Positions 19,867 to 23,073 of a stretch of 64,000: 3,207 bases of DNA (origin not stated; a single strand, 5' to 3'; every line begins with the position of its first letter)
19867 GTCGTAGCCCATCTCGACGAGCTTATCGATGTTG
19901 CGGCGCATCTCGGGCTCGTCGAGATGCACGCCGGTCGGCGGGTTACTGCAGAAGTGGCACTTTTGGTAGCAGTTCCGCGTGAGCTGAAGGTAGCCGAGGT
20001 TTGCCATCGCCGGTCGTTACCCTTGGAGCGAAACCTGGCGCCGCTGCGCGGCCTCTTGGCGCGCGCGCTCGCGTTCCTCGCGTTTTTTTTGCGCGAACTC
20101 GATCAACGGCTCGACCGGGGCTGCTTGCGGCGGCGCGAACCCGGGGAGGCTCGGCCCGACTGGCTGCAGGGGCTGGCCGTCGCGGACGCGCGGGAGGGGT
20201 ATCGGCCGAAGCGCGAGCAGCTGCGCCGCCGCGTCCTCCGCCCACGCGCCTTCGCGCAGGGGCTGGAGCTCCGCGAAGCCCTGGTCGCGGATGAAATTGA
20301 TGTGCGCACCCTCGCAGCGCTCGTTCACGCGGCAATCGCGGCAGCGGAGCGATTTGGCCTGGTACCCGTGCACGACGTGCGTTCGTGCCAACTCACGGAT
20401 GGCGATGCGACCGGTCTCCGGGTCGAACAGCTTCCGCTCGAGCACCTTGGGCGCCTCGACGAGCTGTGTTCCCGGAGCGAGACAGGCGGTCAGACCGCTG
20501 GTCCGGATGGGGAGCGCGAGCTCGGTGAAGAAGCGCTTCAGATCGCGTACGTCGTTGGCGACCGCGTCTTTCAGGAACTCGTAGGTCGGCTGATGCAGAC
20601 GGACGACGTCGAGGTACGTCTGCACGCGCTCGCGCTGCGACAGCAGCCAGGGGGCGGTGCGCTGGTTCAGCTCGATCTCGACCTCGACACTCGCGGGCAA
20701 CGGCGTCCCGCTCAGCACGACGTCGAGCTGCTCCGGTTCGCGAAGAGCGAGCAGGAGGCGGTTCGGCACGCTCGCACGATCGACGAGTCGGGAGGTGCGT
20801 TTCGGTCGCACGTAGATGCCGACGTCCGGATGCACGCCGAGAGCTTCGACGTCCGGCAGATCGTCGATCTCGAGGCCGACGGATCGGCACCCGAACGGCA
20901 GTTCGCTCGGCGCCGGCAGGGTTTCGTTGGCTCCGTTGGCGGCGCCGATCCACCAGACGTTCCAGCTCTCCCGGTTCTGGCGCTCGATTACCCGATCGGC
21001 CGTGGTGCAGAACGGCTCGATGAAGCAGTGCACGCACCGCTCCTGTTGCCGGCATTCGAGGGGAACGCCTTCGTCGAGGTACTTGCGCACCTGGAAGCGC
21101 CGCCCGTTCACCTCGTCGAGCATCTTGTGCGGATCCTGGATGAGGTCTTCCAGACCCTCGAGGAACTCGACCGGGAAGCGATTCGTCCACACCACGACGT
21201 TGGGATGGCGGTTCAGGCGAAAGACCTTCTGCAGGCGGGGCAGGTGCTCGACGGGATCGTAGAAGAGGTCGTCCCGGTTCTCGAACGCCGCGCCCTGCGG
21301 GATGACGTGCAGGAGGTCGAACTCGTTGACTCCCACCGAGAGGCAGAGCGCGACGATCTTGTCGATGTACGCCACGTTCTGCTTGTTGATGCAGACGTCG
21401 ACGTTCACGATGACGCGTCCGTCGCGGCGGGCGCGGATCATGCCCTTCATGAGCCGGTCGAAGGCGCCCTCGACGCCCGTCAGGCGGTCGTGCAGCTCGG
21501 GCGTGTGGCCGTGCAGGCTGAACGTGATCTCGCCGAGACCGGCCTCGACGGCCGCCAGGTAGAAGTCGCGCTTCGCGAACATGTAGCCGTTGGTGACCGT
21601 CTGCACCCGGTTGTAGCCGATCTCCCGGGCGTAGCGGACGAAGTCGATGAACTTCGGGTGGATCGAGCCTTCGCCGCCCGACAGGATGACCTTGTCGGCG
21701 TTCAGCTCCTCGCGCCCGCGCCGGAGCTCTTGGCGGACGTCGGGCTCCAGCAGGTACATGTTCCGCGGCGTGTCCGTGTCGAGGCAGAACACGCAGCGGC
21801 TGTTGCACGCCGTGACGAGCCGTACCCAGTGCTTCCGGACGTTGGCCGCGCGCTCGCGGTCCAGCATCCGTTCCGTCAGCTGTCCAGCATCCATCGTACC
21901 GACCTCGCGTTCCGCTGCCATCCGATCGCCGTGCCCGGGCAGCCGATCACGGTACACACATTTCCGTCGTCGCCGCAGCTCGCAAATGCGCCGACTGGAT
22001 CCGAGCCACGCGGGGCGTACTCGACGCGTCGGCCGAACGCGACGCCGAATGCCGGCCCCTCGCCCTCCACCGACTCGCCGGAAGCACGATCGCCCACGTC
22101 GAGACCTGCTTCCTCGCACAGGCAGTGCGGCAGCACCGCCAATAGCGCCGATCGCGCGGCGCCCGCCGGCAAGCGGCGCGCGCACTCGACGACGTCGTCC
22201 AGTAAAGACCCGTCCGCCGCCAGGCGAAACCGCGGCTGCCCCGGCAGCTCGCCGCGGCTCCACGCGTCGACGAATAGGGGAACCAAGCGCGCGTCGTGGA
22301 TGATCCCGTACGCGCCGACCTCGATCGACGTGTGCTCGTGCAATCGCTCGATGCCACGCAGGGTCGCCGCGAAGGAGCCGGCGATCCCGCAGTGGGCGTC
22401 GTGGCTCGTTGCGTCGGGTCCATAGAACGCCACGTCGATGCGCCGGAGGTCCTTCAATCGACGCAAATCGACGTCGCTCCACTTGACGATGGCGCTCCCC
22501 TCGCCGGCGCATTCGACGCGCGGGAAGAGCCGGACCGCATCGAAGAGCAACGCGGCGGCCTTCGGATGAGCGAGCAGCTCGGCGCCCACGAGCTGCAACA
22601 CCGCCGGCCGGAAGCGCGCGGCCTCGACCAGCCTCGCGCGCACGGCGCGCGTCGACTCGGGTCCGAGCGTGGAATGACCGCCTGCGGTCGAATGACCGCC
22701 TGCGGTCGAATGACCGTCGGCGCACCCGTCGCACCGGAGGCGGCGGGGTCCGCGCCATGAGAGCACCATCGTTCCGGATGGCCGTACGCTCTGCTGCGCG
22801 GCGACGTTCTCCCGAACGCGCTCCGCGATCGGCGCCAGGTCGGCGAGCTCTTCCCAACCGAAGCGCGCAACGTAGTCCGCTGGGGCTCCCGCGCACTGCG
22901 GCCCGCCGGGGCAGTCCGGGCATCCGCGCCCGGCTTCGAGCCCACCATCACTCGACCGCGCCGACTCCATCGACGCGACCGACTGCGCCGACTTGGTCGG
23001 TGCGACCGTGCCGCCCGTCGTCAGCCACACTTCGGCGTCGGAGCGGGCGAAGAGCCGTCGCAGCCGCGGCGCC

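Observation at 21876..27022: Radical-SAM-fold proteins that have lost the CxxxCxxC cluster ligands (one of them a tandem double domain)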

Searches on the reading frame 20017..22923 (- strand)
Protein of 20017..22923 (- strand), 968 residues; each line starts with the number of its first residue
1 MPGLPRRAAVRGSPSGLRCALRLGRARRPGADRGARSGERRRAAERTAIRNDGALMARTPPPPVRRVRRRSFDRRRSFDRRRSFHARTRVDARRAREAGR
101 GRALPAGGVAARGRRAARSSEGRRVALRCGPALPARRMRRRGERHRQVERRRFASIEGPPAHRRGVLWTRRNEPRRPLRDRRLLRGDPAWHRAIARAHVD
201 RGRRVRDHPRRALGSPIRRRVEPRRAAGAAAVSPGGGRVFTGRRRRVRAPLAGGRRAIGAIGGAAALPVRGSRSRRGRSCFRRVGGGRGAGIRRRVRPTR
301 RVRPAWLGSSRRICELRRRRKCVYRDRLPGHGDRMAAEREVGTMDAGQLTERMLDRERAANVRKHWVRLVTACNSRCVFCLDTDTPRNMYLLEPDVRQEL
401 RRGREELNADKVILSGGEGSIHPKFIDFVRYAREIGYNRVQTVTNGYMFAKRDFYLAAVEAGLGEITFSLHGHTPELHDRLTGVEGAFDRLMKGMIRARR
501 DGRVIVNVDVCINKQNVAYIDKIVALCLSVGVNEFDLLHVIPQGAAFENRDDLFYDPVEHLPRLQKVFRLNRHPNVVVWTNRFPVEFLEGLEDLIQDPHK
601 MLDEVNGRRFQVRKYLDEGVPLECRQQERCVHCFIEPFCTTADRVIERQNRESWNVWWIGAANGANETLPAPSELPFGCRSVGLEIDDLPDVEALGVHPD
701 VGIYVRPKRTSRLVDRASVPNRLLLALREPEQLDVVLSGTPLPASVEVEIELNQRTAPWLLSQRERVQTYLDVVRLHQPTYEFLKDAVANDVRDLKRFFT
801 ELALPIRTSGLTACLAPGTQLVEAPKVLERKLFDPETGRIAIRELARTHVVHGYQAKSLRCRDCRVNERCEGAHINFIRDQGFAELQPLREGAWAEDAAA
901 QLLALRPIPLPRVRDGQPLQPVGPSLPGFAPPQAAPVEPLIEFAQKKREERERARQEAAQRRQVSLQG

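Call 11: search_protein_families(library=ncbifam, proteins=[window:20017-22923:-], max_evalue=0.001)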
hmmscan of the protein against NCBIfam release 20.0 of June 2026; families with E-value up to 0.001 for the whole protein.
window:20017-22923:- (968 aa): 35 families (the best 25 are shown)
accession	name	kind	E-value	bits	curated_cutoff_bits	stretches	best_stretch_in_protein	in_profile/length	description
NF038332.1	rSAM_rare_HxsC4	exception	2.6e-26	92.6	500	1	360-534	12-188/335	radical SAM protein HxsC4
TIGR03977.1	rSAM_pair_HxsC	equivalog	2.6e-22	79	267.9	1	365-574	27-239/292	His-Xaa-Ser system radical SAM maturase HxsC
TIGR02668.1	moaA_archaeal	equivalog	4.7e-19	68.5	325.25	1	362-556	9-202/303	GTP 3',8-cyclase MoaA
TIGR04317.1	W_rSAM_matur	equivalog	3e-17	62.8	380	1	361-584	2-226/349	tungsten cofactor oxidoreductase radical SAM maturase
TIGR04545.1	rSAM_ahbD_hemeb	equivalog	1.1e-16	61.2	500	1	369-552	6-187/339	heme b synthase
TIGR04466.1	rSAM_BlsE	equivalog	3.3e-15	56.4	400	1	365-538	5-173/327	cytosylglucuronate decarboxylase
TIGR02666.1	moaA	equivalog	2e-14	53.3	284.05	1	369-545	16-197/336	GTP 3',8-cyclase MoaA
NF001199.0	PRK00164.2-1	equivalog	4.3e-14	52.4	231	1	362-531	11-179/308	GTP 3',8-cyclase MoaA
TIGR04546.1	rSAM_ahbC_deAc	equivalog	5.2e-14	51.8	650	1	369-542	45-215/390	12,18-didecarboxysiroheme deacetylase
TIGR02109.1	PQQ_syn_pqqE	equivalog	6.3e-14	51.7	381.35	1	369-555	13-197/358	pyrroloquinoline quinone biosynthesis protein PqqE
TIGR04053.2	TIGR04053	equivalog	9.1e-14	51.5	395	1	372-548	17-194/366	TIGR04053 family radical SAM/SPASM domain-containing protein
TIGR04303.1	GeoRSP_rSAM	equivalog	1.9e-13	50.7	400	1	411-560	51-197/325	GeoRSP system radical SAM/SPASM protein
TIGR04051.1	rSAM_NirJ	equivalog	2.2e-13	49.9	515.45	1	369-551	8-187/354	heme d1 biosynthesis radical SAM protein NirJ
TIGR04347.1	pseudo_SAM_Halo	equivalog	5.7e-13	48.9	525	1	368-540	43-212/390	TIGR04347 family pseudo-SAM/SPASM protein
TIGR04054.1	rSAM_NirJ1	equivalog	8.7e-13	47.6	650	1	370-541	43-211/387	putative heme d1 biosynthesis radical SAM protein NirJ1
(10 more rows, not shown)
